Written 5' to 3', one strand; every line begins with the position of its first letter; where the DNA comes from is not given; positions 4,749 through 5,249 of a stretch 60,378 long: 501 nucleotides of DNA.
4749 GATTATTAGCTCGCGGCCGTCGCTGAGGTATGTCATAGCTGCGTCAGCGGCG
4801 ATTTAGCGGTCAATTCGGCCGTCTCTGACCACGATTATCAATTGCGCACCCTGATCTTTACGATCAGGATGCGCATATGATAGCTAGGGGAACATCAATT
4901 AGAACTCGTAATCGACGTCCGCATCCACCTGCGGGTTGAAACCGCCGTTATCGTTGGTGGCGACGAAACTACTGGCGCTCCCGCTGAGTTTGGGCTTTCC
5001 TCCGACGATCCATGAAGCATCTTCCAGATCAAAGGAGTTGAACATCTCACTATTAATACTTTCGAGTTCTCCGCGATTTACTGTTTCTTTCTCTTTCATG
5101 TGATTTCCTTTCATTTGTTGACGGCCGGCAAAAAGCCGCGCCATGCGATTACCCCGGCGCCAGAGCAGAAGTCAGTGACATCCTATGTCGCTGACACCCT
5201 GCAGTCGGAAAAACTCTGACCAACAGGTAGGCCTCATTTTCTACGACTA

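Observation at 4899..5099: Candidate precursor peptide: double-glycine leader and a Lys/Ser/Thr + Asp/Glu-rich 32-aa core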

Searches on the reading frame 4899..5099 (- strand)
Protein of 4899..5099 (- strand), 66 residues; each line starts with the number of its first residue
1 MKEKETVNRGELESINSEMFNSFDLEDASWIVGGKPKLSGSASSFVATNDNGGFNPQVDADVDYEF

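Call 5: search_protein_families(library=ncbifam, proteins=[window:4899-5099:-], max_evalue=0.1)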
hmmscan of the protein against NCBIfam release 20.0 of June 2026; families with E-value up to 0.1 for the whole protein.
window:4899-5099:- (66 aa): 0 families

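Call 6: search_protein_families(library=pfam, proteins=[window:4899-5099:-], max_evalue=0.1)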
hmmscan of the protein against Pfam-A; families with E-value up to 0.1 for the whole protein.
window:4899-5099:- (66 aa): 0 families

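Call 11: find_homologous_proteins(query=window:4902-5099:-, max_evalue=10)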
Query seq(66 aa) (66 aa): 9 proteins with E <= 10 among 9 candidates.
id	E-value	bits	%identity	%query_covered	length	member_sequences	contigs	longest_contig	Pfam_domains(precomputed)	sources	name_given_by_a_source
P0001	1.1e-35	138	100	100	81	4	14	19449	-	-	-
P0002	1.8e-29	118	85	100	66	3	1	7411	-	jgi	jgi:hypothetical protein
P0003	6.0e-29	117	85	100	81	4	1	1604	-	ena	-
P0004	8.4e-29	116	80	100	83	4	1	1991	-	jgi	jgi:hypothetical protein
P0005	1.5e-28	115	83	100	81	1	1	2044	-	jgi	jgi:hypothetical protein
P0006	9.6e-28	113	82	100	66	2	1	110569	-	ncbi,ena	-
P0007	1.2e-27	112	84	95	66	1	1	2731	-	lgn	-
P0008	4.1e-27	111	82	100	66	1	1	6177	-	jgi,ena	-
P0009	7.3e-26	107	79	100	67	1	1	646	-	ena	-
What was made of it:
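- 4899..5099 (-): Precursor peptide gene, 66 aa. Leader codons 1-34 = 5099..4998, core codons 35-66 = 4997..4902, stop = 4901..4899. Call 11 (8 homologues at 79-85% identity).
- The ORF is conserved at 79-85% identity in 8 metagenomic homologues (call 11).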

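Call 14: find_encoding_contigs(protein=P0006, flank=10000, max_places=3)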
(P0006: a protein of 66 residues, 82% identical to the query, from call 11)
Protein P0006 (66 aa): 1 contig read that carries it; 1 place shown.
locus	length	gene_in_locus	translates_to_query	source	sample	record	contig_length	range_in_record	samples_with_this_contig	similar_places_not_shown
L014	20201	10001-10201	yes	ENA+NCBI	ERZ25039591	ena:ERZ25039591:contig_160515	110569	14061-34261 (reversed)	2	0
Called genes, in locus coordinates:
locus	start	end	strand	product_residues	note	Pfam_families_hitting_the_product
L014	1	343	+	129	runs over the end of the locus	PF25183:OMP_b-brl_4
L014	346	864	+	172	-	PF25183:OMP_b-brl_4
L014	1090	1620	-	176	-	-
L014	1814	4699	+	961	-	PF00034:Cytochrom_C (weak), PF13442:Cytochrome_CBB3 (weak), PF07635:PSCyt1, PF07583:PSCyt2, PF07587:PSD1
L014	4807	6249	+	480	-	PF07394:DUF1501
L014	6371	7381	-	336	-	PF00356:LacI, PF00532:Peripla_BP_1, PF13407:Peripla_BP_4, PF13377:Peripla_BP_3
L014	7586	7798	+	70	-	-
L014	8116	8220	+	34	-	-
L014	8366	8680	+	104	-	-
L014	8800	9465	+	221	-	PF00027:cNMP_binding, PF13545:HTH_Crp_2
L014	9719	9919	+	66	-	-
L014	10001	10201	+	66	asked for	-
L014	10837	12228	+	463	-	-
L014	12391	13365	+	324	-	-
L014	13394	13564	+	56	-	-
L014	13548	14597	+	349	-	PF13186:SPASM (weak)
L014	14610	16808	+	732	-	PF03412:Peptidase_C39, PF00664:ABC_membrane, PF00005:ABC_tran, PF02463:SMC_N (faint)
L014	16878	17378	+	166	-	-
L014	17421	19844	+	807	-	PF12704:MacB_PCD, PF02687:FtsX, PF12704:MacB_PCD (weak), PF02687:FtsX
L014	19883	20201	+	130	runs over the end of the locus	-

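Call 17: find_encoding_contigs(protein=P0002, flank=10000, max_places=3)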
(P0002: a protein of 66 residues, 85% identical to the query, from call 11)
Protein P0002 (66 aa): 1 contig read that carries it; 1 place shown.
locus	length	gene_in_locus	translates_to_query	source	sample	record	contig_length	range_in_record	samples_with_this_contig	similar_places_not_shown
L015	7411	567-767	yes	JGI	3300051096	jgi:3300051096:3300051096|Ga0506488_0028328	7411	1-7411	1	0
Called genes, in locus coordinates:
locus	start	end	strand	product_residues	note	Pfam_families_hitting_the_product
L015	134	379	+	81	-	-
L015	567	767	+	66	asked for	-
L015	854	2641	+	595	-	-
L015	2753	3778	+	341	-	PF21068:ATPgraspMvdD (faint)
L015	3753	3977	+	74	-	-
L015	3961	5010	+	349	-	PF13186:SPASM (weak)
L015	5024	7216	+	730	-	PF03412:Peptidase_C39, PF00664:ABC_membrane, PF00005:ABC_tran, PF02463:SMC_N (faint)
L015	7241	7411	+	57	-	?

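Call 18: find_encoding_contigs(protein=P0008, flank=10000, max_places=3)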
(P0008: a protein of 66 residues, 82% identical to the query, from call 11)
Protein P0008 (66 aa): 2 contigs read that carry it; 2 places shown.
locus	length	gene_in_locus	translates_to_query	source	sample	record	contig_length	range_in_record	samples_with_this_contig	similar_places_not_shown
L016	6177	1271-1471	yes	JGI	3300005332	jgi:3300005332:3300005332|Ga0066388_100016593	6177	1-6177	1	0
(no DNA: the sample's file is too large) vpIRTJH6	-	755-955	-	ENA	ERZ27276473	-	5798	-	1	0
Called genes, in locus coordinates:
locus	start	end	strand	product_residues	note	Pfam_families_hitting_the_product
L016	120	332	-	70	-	-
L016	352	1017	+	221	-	PF00027:cNMP_binding, PF13545:HTH_Crp_2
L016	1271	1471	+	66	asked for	-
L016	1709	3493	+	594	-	-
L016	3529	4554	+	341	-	PF21068:ATPgraspMvdD (weak)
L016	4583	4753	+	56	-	-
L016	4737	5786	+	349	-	PF13186:SPASM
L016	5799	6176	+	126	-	?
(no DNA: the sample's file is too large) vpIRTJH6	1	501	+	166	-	?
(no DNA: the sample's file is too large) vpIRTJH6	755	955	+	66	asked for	-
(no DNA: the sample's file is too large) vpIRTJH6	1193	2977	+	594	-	-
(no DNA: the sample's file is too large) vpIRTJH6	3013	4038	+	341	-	PF21068:ATPgraspMvdD (weak)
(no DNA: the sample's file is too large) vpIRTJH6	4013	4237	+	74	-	-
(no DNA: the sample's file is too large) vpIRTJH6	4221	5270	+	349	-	PF13186:SPASM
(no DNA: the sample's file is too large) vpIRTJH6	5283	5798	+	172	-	?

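Call 39: list_cluster_members(proteins=[P0006, L014:12391-13362:+, L014:14610-16805:+, L014:10837-12225:+])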
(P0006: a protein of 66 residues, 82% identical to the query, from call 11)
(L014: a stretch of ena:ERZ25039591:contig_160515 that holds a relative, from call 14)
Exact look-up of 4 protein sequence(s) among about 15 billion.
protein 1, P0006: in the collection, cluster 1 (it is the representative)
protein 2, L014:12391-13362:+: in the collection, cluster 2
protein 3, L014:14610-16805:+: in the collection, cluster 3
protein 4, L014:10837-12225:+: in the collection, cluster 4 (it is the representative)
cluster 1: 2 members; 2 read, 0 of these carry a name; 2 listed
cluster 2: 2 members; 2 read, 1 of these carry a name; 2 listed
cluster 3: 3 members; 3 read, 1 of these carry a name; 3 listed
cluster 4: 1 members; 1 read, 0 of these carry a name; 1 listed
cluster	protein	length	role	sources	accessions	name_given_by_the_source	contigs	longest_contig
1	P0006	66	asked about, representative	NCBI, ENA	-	-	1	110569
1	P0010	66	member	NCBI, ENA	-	-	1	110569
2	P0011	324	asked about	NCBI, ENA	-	-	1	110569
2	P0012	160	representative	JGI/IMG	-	glutathione synthase/RimK-type ligase-like ATP-grasp enzyme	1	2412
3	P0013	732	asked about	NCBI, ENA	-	-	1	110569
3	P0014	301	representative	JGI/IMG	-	ATP-binding cassette subfamily B protein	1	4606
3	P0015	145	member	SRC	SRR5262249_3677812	-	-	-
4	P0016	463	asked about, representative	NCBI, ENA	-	-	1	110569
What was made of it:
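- Tried and rejected: Cluster look-up gave no taxon names either (call 39).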

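Call 47: search_protein_representatives(alignment_id=A2)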
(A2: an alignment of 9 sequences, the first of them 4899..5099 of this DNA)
Query: 9 sequences, 66 profile positions. Proteins with E-value up to 0.001 (for the whole library): 27; up to 1e-10: 6; up to 1e-30: 0. The best 27 are listed.
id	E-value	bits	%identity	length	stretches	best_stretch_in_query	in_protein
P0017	3.6e-15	72.0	-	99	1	1-53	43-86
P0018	5.2e-14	68.3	-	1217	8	24-64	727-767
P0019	1.9e-11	60.1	-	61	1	1-40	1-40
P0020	2.6e-11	59.6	-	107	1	1-41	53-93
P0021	3.8e-11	59.1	-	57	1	1-43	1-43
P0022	7.4e-11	58.2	-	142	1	1-37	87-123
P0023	6.6e-10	55.2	-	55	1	1-41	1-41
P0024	8.1e-10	54.9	-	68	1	1-45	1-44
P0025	5.6e-09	52.2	-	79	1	1-60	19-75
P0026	6.1e-09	52.1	-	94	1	1-39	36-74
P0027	2.4e-08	50.2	-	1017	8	4-30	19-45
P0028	4.1e-08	49.4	-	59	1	1-42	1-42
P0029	5.2e-08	49.1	-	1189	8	23-62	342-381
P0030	1.6e-07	47.5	-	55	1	1-42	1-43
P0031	3.2e-07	46.6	-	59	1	1-42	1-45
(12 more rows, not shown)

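Call 50: find_homologous_proteins(query=A3, max_evalue=0.001)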
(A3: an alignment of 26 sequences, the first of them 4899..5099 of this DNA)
Query A3 (26 sequences) (66 aa, profile of the alignment): 132 proteins with E <= 0.001 among 608 candidates; the best 120 are listed.
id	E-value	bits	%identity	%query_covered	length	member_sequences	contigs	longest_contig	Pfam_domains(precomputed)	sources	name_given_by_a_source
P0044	3.6e-23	99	50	100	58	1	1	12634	-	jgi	jgi:hypothetical protein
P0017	9.4e-23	98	55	100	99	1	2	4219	-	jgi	jgi:hypothetical protein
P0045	3.2e-22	96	48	95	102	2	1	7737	-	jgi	jgi:hypothetical protein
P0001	1.1e-21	94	100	100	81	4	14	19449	-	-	-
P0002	1.5e-21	94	85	100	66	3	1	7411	-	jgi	jgi:hypothetical protein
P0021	1.5e-21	94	64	55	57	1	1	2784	-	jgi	jgi:hypothetical protein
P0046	1.6e-21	94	59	52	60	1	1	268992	-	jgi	jgi:hypothetical protein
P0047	1.6e-21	94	45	100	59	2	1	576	-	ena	-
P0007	1.8e-21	93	84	95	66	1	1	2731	-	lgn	-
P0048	3.3e-21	93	45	97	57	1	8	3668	-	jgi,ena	jgi:hypothetical protein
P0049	5.2e-21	92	47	97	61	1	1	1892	-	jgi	jgi:hypothetical protein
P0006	5.7e-21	92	82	100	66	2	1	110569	-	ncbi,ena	-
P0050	7.9e-21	91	45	98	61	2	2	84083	-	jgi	jgi:hypothetical protein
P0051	9.1e-21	91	46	100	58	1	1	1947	-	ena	-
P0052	1.3e-20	91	63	65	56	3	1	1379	-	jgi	jgi:hypothetical protein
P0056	3.4e-20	89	52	100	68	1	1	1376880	-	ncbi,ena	-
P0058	4.5e-20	89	44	95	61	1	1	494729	-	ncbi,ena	-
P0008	1.5e-19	87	82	100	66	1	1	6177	-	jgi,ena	-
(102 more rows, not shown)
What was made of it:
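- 4899..5099 (-): Call 50 (family of 132).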

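Call 51: find_encoding_contigs(protein=P0056, flank=10000, max_places=2)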
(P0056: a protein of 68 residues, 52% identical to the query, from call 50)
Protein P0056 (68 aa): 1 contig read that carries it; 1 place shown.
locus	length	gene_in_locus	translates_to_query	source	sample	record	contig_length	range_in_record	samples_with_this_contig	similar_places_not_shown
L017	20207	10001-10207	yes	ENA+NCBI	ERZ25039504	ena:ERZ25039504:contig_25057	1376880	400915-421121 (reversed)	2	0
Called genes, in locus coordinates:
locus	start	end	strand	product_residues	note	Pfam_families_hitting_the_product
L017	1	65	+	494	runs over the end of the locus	PF00082:Peptidase_S8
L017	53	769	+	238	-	-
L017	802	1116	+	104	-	-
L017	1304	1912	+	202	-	PF00486:Trans_reg_C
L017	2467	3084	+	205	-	PF13424:TPR_12, PF23914:TPR_CcmH_CycH, PF00515:TPR_1 (weak), PF13432:TPR_16, PF12895:ANAPC3, PF13414:TPR_11 (weak), PF14559:TPR_19, PF21033:RMD1-3 (weak), +13 more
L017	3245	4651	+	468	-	PF00158:Sigma54_activat, PF14532:Sigma54_activ_2, PF07728:AAA_5 (weak), PF25601:AAA_lid_14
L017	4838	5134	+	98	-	-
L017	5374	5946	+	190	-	PF02357:NusG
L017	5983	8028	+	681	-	PF13439:Glyco_transf_4, PF13579:Glyco_trans_4_4 (weak), PF20706:GT4-conflict, PF00534:Glycos_transf_1, PF13692:Glyco_trans_1_4, PF13524:Glyco_trans_1_2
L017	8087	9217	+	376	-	PF00158:Sigma54_activat, PF14532:Sigma54_activ_2, PF07724:AAA_2 (weak), PF07728:AAA_5, PF25601:AAA_lid_14, PF02954:HTH_8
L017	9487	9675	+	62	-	-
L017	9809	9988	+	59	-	-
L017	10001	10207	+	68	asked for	-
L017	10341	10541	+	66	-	-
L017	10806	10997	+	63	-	-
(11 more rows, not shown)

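Call 52: find_encoding_contigs(protein=P0058, flank=10000, max_places=2)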
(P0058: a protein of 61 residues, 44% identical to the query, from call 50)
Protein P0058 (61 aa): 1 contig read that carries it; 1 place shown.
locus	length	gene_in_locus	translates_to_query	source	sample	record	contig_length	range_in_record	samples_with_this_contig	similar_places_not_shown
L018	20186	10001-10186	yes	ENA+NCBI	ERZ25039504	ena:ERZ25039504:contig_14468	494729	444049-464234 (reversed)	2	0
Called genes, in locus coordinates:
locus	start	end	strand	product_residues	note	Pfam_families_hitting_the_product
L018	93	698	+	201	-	-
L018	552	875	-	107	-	-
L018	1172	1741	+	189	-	PF00144:Beta-lactamase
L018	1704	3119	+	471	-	PF13474:SnoaL_3 (weak), PF14534:DUF4440 (weak), PF08332:CaMKII_AD (faint), PF00144:Beta-lactamase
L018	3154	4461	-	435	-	PF10091:Glycoamylase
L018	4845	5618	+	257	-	PF00005:ABC_tran, PF02463:SMC_N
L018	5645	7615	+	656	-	PF13439:Glyco_transf_4, PF13579:Glyco_trans_4_4 (weak), PF20706:GT4-conflict, PF00534:Glycos_transf_1, PF13692:Glyco_trans_1_4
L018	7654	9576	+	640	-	PF00158:Sigma54_activat, PF14532:Sigma54_activ_2, PF00004:AAA (weak), PF07724:AAA_2 (weak), PF07728:AAA_5, PF25601:AAA_lid_14, PF02954:HTH_8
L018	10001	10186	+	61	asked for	-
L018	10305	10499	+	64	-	-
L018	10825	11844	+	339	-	-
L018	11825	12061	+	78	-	-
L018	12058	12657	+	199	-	-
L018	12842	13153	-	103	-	-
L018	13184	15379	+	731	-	PF03412:Peptidase_C39, PF13529:Peptidase_C39_2 (faint), PF00664:ABC_membrane, PF00005:ABC_tran, PF02463:SMC_N (faint)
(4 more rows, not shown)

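Call 53: find_encoding_contigs(protein=P0046, flank=10000, max_places=2)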
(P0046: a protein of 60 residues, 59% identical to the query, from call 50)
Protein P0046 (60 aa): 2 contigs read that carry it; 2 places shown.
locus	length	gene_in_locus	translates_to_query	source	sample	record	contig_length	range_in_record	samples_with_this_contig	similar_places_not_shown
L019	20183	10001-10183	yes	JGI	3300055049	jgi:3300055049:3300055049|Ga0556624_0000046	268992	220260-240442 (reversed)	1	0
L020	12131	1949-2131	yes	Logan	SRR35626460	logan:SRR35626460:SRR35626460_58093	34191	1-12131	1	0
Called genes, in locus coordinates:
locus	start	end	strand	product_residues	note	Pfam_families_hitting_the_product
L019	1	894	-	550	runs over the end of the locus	PF22778:VCPO_2nd (weak)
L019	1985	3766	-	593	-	PF14306:PUA_2, PF01747:ATP-sulfurylase, PF01583:APS_kinase, PF13671:AAA_33 (faint)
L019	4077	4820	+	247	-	PF02463:SMC_N (faint), PF00005:ABC_tran, PF13304:AAA_21 (faint)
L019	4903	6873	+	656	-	PF13439:Glyco_transf_4, PF13579:Glyco_trans_4_4, PF20706:GT4-conflict, PF00534:Glycos_transf_1, PF13692:Glyco_trans_1_4, PF13524:Glyco_trans_1_2 (weak)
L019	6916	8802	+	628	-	PF00158:Sigma54_activat, PF14532:Sigma54_activ_2, PF00004:AAA (weak), PF07724:AAA_2 (weak), PF07728:AAA_5, PF25601:AAA_lid_14, PF02954:HTH_8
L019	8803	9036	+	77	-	-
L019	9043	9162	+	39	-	-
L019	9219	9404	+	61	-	-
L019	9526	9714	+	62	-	-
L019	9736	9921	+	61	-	-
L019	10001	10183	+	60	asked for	-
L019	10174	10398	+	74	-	-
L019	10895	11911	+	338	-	-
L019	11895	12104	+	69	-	-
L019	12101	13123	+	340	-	-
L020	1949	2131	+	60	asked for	-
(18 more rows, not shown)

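Call 54: find_encoding_contigs(protein=P0050, flank=10000, max_places=2)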
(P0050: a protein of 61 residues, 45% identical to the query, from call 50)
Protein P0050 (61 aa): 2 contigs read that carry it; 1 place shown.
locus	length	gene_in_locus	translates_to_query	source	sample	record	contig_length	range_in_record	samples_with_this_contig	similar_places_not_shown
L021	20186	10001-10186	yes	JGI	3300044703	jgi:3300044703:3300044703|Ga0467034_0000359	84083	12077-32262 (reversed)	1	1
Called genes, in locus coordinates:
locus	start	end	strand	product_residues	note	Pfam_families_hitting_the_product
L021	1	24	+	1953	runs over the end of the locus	-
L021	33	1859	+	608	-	-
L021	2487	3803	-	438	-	PF10091:Glycoamylase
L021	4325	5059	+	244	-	PF02463:SMC_N (weak), PF00005:ABC_tran, PF13304:AAA_21 (faint)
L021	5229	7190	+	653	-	PF13439:Glyco_transf_4, PF13579:Glyco_trans_4_4, PF20706:GT4-conflict, PF00534:Glycos_transf_1, PF13692:Glyco_trans_1_4, PF13524:Glyco_trans_1_2 (faint)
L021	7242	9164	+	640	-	PF00004:AAA (faint), PF00158:Sigma54_activat, PF14532:Sigma54_activ_2, PF07724:AAA_2 (weak), PF07728:AAA_5, PF25601:AAA_lid_14, PF02954:HTH_8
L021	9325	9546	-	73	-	-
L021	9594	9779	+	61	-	-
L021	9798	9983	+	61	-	-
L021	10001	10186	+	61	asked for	-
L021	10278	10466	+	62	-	-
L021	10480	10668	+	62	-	-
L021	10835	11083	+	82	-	-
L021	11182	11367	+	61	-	-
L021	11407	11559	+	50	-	-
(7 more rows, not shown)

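Call 55: search_protein_families(library=ncbifam, proteins=[L014:16878-17378:+], max_evalue=0.00001)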
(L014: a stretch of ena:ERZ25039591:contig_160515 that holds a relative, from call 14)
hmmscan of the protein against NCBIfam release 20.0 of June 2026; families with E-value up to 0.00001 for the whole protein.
L014:16878-17378:+ (166 aa): 0 families

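Call 78: predict_structure(alignment_id=A4)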
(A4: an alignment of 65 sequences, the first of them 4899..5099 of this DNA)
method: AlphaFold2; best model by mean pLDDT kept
length: 66 residues; sequences in the alignment: 65
mean_pLDDT: 77.2   pTM: 0.30
mean pLDDT of the five models: 77.2, 71.2, 69.1, 68.4, 62.2
residues with pLDDT >= 90: 14; 70-90: 34; 50-70: 18; < 50: 0
segments of 3 or more residues with pLDDT < 50: none
pLDDT, mean of each block of 10 residues (from residue 1): 62 73 73 73 90 91 80
secondary structure, 60 per line:
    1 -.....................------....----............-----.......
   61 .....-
elements in order: H2-22 H29-32 E37-48 E54-65
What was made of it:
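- AlphaFold2 with 65 family sequences gives helix 2-22, strands 37-48 and 54-65, and pLDDT of about 90 over residues 41-60 (call 78). So does the symmetric predicted hairpin (call 78).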
